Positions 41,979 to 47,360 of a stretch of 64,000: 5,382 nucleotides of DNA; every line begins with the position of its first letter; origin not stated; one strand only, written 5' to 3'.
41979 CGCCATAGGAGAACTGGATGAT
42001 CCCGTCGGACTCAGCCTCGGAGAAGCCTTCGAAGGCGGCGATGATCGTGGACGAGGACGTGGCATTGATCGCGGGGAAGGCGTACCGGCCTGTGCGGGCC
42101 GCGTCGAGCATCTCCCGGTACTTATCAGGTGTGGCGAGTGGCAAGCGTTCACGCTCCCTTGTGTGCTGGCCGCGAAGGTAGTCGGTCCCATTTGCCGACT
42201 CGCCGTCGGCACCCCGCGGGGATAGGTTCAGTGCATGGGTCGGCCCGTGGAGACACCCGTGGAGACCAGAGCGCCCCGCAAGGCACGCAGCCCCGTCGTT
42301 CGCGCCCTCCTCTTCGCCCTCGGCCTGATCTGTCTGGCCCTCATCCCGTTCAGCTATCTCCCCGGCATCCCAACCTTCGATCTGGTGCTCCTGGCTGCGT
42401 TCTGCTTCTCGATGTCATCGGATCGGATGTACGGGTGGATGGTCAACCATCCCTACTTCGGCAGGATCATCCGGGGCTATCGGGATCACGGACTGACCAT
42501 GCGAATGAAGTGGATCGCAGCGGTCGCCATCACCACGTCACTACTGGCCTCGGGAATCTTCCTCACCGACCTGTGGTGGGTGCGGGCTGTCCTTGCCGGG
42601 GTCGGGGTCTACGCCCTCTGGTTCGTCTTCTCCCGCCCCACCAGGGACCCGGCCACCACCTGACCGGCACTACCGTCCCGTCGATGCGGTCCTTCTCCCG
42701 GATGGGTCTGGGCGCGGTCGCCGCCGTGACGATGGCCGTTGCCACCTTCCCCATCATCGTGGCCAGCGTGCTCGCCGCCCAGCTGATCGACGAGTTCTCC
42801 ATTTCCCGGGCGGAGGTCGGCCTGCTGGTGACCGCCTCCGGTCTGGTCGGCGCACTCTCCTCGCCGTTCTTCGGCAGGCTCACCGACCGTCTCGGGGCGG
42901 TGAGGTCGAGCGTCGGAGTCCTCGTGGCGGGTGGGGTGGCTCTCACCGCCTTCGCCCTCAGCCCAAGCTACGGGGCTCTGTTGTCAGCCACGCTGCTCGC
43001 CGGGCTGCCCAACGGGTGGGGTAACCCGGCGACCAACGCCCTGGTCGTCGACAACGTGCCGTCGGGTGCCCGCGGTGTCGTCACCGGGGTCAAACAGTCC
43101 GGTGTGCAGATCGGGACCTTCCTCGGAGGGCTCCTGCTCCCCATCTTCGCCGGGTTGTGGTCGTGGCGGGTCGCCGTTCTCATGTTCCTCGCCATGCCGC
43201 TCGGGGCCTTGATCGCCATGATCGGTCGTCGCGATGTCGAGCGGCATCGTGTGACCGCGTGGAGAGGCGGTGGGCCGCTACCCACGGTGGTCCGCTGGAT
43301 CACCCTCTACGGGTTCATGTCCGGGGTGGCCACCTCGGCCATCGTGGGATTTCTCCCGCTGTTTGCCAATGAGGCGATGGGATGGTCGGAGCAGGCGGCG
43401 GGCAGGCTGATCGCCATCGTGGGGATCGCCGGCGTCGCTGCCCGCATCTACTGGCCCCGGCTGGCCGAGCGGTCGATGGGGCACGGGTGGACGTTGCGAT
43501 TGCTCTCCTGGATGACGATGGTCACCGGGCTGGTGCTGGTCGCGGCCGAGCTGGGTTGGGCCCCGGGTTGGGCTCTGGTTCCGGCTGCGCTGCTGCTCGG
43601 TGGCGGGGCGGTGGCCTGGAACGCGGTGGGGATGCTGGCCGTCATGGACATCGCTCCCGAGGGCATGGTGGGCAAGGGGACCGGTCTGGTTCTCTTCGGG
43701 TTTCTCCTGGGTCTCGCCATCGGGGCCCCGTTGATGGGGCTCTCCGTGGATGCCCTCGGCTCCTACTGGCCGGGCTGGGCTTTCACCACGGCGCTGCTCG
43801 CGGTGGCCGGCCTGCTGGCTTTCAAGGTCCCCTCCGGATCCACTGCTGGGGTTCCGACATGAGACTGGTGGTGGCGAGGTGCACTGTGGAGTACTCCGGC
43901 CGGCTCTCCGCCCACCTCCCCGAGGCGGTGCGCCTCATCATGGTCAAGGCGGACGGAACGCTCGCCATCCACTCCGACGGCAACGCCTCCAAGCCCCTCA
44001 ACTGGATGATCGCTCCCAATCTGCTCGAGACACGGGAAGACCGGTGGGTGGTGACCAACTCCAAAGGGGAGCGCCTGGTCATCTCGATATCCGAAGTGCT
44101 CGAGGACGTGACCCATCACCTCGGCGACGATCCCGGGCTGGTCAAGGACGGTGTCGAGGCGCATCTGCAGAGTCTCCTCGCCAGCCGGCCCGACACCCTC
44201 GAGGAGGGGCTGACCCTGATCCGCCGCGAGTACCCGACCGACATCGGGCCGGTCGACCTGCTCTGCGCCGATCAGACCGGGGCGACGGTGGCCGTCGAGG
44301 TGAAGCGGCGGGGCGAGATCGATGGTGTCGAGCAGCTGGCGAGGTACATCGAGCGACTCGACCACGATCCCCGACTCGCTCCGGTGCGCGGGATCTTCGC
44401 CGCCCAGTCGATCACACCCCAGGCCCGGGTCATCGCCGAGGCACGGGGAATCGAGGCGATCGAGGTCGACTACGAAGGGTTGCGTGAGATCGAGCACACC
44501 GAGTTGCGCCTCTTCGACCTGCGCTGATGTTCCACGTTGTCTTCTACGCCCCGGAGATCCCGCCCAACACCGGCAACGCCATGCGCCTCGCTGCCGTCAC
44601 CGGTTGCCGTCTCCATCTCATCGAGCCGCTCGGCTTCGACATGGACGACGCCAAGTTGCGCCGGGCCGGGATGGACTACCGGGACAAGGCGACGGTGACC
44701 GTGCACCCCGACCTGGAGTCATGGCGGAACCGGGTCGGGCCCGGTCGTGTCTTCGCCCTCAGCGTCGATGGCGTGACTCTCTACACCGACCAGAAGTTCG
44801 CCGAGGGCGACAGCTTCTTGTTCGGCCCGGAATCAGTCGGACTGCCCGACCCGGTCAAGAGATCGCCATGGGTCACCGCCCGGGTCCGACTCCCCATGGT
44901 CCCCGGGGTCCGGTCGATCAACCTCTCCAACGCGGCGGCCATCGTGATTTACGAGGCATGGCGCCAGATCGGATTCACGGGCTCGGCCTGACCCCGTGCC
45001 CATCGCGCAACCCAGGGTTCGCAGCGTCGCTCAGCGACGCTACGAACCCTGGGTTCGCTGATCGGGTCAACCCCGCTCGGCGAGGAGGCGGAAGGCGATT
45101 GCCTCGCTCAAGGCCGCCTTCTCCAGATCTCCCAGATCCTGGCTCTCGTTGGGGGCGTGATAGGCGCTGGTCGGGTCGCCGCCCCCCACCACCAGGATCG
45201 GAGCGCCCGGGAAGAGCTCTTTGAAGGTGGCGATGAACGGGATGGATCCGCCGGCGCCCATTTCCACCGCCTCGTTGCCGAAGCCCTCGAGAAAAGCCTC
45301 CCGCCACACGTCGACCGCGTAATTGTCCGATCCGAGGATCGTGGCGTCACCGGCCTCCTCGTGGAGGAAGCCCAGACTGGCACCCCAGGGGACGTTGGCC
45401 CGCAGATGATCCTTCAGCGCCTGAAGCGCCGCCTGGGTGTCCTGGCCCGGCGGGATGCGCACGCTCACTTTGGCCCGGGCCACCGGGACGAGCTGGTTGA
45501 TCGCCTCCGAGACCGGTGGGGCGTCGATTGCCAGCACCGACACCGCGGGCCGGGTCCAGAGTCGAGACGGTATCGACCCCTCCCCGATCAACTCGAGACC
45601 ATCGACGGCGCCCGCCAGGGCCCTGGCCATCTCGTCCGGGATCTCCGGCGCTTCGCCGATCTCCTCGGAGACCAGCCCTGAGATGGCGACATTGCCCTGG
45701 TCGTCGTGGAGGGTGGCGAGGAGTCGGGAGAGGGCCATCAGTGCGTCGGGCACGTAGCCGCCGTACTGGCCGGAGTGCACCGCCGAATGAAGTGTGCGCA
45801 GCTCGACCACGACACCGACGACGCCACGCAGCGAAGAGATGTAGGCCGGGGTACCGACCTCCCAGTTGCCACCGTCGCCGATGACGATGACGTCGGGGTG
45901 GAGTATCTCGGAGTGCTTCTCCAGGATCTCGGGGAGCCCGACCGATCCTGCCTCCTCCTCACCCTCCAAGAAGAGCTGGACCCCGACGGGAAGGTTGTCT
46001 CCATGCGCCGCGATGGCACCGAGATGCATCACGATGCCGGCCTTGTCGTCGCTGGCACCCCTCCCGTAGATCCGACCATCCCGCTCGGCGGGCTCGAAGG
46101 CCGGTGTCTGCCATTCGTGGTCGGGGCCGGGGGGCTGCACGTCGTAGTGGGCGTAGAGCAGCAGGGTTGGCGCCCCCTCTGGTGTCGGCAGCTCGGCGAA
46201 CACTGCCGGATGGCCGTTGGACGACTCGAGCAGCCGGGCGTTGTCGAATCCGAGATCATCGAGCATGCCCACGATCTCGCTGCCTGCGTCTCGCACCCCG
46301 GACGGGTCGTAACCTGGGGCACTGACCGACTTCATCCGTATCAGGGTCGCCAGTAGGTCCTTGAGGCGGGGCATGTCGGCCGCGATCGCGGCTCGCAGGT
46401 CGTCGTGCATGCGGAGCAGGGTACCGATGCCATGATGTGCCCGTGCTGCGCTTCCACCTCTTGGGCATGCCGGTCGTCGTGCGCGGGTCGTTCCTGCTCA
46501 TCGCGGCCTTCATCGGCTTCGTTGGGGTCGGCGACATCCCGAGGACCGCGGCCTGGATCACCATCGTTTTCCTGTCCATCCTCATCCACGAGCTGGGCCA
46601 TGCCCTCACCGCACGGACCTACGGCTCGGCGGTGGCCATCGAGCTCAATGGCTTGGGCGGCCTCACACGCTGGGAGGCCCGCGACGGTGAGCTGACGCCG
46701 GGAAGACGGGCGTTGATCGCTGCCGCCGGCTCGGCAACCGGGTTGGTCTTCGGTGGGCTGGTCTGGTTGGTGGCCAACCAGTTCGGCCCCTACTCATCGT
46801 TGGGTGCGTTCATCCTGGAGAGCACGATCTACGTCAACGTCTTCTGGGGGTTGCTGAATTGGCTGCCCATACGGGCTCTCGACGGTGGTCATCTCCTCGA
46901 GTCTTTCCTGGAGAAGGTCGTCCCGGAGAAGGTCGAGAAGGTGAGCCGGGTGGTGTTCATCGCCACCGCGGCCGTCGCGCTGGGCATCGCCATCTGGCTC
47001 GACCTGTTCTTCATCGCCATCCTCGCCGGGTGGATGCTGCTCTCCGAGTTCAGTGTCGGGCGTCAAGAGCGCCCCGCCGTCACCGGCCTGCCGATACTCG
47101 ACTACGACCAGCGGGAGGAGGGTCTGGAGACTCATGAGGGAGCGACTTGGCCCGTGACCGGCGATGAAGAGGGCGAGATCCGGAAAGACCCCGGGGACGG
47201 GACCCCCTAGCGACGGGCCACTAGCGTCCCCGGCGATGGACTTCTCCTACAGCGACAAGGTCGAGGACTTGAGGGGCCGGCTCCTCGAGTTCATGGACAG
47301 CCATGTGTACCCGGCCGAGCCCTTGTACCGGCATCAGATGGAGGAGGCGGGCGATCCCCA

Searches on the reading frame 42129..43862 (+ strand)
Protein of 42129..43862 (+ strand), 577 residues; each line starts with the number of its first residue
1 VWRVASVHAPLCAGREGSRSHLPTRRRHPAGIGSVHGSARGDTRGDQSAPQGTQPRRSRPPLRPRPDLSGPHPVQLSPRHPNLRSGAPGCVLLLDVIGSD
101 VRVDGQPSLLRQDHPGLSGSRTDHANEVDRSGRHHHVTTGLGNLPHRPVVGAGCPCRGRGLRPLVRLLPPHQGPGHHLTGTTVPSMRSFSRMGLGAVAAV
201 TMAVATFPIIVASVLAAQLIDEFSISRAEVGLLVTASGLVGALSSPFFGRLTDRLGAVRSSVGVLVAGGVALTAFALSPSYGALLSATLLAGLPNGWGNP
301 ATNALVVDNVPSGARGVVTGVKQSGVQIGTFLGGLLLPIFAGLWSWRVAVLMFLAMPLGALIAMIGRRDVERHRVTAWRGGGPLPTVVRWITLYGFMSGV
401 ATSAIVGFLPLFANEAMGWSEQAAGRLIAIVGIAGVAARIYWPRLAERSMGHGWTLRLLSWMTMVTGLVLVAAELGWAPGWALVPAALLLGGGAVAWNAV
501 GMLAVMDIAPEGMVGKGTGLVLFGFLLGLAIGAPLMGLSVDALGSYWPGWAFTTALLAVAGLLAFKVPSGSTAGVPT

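Call 58: search_protein_families(library=pfam, proteins=[window:42129-43862:+], max_evalue=0.00001)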
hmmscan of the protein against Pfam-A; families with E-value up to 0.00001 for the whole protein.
window:42129-43862:+ (577 aa): 1 family
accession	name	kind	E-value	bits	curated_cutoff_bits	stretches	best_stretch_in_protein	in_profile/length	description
PF07690.21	MFS_1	-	4.2e-38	131.6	33.4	1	203-521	6-335/347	Major Facilitator Superfamily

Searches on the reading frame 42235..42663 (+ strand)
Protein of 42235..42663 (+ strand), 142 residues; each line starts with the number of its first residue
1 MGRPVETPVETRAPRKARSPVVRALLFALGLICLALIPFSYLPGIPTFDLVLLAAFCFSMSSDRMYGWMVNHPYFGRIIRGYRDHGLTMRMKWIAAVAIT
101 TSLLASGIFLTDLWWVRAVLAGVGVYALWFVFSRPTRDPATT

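Call 58: search_protein_families(library=pfam, proteins=[window:42235-42663:+], max_evalue=0.00001)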
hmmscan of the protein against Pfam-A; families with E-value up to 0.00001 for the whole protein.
window:42235-42663:+ (142 aa): 1 family
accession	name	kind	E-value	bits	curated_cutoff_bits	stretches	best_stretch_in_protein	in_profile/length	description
PF04304.18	DUF454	-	4.2e-24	85.2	35.1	1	23-136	1-115/115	Protein of unknown function (DUF454)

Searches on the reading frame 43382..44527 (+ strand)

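Call 58: search_protein_families(library=pfam, proteins=[window:43382-44527:+], max_evalue=0.00001)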
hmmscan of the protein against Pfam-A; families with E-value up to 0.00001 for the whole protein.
window:43382-44527:+ (381 aa): 2 families
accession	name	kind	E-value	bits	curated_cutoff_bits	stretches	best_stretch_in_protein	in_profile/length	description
PF01939.22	NucS_C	-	1.5e-36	125.6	24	1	258-378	1-124/124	Endonuclease NucS C-terminal domain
PF21003.3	NucS_N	-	6.3e-23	81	23.9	1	159-251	3-99/100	Endonuclease NucS N-terminal PH-like domain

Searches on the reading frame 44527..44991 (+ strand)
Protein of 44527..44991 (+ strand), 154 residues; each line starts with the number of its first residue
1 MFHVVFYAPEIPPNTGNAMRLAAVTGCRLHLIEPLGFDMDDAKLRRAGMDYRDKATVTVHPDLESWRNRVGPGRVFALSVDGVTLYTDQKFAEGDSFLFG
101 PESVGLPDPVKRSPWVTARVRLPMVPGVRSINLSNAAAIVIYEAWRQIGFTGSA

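Call 17: search_protein_families(library=pfam, proteins=[window:44527-44991:+])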
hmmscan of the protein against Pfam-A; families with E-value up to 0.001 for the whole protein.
window:44527-44991:+ (154 aa): 1 family
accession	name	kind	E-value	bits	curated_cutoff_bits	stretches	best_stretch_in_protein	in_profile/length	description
PF00588.24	SpoU_methylase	-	2.1e-26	93.2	29.7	1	2-142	2-142/142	SpoU rRNA Methylase family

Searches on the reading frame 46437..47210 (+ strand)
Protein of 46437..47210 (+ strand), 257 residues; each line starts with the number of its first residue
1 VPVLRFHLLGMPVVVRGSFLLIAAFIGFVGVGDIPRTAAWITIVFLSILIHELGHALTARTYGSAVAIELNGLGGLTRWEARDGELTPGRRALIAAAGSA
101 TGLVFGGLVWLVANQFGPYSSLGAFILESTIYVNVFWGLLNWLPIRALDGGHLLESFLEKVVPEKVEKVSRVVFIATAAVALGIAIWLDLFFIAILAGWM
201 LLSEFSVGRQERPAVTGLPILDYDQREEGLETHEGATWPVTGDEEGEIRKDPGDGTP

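Call 58: search_protein_families(library=pfam, proteins=[window:46437-47210:+], max_evalue=0.00001)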
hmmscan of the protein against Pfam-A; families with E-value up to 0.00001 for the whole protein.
window:46437-47210:+ (257 aa): 1 family
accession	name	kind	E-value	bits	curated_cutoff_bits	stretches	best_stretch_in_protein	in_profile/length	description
PF02163.28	Peptidase_M50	-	6.3e-17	62.1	27.2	2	126-178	162-218/221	Peptidase family M50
